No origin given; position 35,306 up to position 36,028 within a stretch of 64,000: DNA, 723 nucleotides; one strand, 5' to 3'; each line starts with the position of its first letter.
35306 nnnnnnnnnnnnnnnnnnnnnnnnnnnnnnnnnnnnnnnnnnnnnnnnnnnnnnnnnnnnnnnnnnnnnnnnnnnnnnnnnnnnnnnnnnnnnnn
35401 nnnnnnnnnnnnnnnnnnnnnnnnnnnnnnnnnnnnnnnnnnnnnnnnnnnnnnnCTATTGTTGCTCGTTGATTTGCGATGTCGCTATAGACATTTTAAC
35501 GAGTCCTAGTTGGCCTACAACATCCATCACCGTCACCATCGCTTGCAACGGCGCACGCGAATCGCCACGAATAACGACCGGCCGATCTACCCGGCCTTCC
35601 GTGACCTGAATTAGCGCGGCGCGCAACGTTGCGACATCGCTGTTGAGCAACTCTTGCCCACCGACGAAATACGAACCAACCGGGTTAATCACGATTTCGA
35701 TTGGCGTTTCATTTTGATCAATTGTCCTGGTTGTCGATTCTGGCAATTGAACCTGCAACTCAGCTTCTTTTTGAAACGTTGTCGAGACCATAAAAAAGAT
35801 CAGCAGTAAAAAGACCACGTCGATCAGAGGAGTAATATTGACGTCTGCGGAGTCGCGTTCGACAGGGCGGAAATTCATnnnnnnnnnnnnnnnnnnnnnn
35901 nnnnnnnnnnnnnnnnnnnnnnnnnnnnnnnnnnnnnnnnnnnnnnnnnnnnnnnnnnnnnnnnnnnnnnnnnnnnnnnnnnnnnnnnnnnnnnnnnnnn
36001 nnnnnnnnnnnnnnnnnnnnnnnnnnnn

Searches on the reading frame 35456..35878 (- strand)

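Call 62: search_protein_families(library=pfam, proteins=[window:35456-35878:-], max_evalue=0.0001)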
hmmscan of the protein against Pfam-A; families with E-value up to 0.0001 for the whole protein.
window:35456-35878:- (140 aa): 1 family
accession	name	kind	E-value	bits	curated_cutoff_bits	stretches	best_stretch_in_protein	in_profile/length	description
PF02472.21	ExbD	-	5e-31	107.9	25.4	1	8-134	3-126/128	Biopolymer transport protein ExbD/TolR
